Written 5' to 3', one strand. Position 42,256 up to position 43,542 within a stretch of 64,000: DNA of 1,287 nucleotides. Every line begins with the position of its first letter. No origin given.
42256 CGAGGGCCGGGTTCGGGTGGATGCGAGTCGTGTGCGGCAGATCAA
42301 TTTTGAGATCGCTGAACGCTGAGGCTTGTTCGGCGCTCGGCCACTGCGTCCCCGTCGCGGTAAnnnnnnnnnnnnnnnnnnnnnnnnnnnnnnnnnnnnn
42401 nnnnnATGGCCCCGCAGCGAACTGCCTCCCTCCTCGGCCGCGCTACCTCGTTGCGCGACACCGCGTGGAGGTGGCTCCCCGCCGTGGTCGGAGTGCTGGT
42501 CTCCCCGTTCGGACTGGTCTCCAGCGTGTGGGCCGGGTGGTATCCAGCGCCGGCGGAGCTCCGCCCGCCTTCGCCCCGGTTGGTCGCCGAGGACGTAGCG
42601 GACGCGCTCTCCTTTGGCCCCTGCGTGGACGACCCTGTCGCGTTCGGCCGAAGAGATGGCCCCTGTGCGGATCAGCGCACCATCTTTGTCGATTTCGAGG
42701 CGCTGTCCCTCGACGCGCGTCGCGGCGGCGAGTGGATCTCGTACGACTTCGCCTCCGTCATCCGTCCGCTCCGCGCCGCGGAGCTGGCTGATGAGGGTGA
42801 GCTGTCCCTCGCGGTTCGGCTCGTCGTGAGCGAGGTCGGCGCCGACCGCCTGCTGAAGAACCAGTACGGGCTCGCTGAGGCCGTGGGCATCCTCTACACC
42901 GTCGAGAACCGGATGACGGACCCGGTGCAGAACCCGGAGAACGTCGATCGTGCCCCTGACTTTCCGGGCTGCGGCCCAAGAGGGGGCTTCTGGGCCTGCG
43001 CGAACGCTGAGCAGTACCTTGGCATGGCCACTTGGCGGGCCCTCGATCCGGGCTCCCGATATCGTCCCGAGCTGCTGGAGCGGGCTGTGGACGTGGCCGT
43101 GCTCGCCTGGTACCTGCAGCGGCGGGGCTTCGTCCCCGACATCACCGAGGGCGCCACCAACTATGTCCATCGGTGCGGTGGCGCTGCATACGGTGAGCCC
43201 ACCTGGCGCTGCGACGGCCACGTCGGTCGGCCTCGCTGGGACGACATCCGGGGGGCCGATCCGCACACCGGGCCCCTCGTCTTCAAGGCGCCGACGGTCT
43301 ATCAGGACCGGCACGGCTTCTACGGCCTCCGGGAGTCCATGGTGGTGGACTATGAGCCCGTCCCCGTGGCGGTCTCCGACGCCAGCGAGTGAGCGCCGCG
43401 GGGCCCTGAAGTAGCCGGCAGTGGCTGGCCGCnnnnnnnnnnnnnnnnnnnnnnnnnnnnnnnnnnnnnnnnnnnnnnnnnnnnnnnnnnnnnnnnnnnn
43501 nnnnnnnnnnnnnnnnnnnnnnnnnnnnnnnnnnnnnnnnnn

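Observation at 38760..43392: Secreted nuclease translationally coupled to three unknown proteins, followed by a SleB-like cell-wall hydrolase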

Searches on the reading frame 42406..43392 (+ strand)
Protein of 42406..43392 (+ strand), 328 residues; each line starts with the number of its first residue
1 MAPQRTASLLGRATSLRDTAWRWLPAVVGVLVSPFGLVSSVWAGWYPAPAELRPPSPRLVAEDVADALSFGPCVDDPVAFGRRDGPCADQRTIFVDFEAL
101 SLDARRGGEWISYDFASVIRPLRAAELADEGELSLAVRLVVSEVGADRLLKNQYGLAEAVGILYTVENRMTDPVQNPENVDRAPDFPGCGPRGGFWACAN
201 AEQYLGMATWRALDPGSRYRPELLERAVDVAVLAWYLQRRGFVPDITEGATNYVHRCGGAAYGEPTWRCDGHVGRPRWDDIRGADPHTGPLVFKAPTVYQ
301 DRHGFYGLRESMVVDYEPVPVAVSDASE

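Call 3: search_protein_families(library=pfam, proteins=[window:42406-43392:+], max_evalue=0.1)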
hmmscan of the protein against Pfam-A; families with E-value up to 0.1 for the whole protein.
window:42406-43392:+ (328 aa): 0 families

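Call 4: search_protein_families(library=ncbifam, proteins=[window:42406-43392:+], max_evalue=0.1)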
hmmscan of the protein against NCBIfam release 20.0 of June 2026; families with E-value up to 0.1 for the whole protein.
window:42406-43392:+ (328 aa): 0 families

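Call 8: search_protein_families(library=padloc, proteins=[window:42406-43392:+], max_evalue=0.1)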
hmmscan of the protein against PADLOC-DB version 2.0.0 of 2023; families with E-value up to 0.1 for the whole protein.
window:42406-43392:+ (328 aa): 0 families

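Call 9: search_protein_families(library=phrogs, proteins=[window:42406-43392:+], max_evalue=0.1)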
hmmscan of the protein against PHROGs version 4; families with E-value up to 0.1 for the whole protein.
window:42406-43392:+ (328 aa): 0 families

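Call 10: search_solved_structures(query=window:42406-43392:+, max_evalue=10, show_alignments=2)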
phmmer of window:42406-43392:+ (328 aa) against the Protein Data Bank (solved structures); distinct sequences matched with E-value up to 10: 1.
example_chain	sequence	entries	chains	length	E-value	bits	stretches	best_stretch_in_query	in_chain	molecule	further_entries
2cfc_A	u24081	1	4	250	0.067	15.7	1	91-174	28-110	2-(R)-HYDROXYPROPYL-COM DEHYDROGENASE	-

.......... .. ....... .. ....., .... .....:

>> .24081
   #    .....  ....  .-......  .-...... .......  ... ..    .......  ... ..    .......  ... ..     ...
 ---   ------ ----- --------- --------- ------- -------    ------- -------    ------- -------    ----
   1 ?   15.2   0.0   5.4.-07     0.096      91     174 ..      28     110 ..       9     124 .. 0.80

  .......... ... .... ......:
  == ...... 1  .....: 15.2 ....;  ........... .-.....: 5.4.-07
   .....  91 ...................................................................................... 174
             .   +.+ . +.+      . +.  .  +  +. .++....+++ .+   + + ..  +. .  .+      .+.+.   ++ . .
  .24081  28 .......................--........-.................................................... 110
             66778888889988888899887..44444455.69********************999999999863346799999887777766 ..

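Call 34: find_homologous_proteins(query=window:42406-43392:+, max_evalue=0.001)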
Query window:42406-43392:+ (328 aa): 108 proteins with E <= 0.001 among 8000 candidates.
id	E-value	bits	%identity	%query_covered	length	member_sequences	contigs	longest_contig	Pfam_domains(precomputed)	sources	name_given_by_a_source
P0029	1.2e-223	760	100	100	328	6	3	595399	-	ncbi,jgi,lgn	jgi:hypothetical protein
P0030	4.9e-160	551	77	93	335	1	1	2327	-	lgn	-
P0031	1.5e-100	355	59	90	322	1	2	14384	-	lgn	-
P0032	2.4e-99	351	62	76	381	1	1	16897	-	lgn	-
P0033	1.0e-98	349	59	84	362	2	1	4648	-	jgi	jgi:hypothetical protein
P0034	1.4e-98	349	60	76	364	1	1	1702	-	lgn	-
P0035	6.2e-97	343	58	90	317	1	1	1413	-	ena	-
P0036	3.7e-96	341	65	71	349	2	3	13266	-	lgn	-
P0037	1.2e-95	339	65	72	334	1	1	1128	-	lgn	-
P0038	3.9e-95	337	56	87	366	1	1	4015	-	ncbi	-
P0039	5.4e-95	337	58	86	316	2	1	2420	-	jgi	-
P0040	5.7e-95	337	66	70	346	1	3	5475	-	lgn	-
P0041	5.1e-94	334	60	80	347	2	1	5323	-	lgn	-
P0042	1.5e-93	332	62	78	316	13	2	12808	-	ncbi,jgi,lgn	jgi:hypothetical protein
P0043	5.1e-92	327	59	72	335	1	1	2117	-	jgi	-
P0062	4.2e-89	317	60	70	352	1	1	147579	-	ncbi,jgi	jgi:hypothetical protein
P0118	1.6e-68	250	51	74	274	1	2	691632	-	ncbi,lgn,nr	ncbi:MAG: hypothetical protein H6737_06360 [Alphaproteobacteria bacterium]|nr:hypothetical protein [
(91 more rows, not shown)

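Call 36: search_solved_structures(query=A6, max_evalue=10, show_alignments=3)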
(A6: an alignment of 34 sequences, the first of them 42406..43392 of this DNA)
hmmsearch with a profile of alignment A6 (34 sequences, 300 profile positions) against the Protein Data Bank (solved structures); distinct sequences matched with E-value up to 10: 0.

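Call 37: search_protein_families(library=pfam, alignment_id=A6, max_evalue=10)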
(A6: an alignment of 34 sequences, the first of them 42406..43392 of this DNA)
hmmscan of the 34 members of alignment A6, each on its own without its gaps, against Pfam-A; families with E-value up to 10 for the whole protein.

A. member 1, window:42406-43392:+ (328 aa): 0 families

B. families by the number of members that match (of 34 scanned): 3 families
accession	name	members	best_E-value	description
PF15755.10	DUF4689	2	0.0079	Domain of unknown function (DUF4689)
PF22960.2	UBR1-like_wing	1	0.058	E3 ubiquitin-protein ligase UBR1-like, winged-helix domain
PF18606.7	HTH_53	1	0.2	Zap helix turn helix N-terminal domain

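Call 64: find_encoding_contigs(protein=P0062, flank=6000, max_places=1)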
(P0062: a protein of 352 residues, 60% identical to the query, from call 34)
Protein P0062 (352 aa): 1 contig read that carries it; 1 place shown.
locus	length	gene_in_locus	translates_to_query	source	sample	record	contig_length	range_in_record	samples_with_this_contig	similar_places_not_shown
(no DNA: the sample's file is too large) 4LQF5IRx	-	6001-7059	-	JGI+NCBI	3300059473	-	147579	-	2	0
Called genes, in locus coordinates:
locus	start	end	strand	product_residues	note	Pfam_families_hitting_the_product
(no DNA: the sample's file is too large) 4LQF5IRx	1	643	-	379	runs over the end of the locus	-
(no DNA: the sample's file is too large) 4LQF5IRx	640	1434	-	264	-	-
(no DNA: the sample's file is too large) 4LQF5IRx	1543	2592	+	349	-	PF02558:ApbA, PF08546:ApbA_C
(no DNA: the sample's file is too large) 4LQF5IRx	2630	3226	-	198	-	PF00081:Sod_Fe_N, PF02777:Sod_Fe_C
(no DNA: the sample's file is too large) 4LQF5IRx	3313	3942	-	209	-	PF01243:PNPOx_N, PF10590:PNP_phzG_C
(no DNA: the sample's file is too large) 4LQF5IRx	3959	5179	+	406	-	PF02655:ATP-grasp_3, PF02786:CPSase_L_D2 (faint), PF02222:ATP-grasp (weak), PF07478:Dala_Dala_lig_C, PF13535:ATP-grasp_4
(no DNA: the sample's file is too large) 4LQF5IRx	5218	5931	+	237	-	PF00925:GTP_cyclohydro2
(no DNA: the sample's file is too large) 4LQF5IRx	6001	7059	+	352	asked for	-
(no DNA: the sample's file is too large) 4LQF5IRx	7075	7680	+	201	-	PF00117:GATase, PF07722:Peptidase_C26 (weak)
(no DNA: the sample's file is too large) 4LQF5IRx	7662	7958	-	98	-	PF02798:GST_N (weak), PF00462:Glutaredoxin, PF13417:GST_N_3, PF13409:GST_N_2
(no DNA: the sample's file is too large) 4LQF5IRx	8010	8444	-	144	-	-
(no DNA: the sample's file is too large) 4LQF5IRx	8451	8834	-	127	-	-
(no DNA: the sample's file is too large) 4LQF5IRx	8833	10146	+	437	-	-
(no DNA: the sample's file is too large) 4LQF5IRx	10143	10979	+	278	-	PF03168:LEA_2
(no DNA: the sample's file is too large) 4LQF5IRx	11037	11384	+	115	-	-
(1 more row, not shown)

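Call 65: find_encoding_contigs(protein=P0118, flank=6000, max_places=1)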
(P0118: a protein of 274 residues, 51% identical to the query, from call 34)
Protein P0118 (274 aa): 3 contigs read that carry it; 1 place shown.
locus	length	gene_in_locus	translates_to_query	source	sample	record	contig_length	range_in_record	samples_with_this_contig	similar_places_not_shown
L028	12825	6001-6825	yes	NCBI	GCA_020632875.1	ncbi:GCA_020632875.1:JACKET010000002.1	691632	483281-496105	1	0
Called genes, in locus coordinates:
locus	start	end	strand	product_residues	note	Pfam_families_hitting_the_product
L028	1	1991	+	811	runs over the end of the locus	PF23381:Beta-prop_IFT122_1st, PF24814:WD40_Prp19, PF25174:Beta-prop_THOC3, PF23414:Beta-prop_EML_2, PF24807:WD40_CDC20-Fz, PF25168:Beta-prop_WDR36-Utp21_2nd, PF25173:Beta-prop_WDR3_1st, PF25175:Beta-prop_WDR5, +5 more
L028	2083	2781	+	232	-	-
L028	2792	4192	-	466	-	-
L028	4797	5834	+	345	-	-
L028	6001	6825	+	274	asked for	-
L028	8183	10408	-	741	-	PF00912:Transgly, PF00905:Transpeptidase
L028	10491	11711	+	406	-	-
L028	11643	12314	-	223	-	-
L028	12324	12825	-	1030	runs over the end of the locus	PF00873:ACR_tran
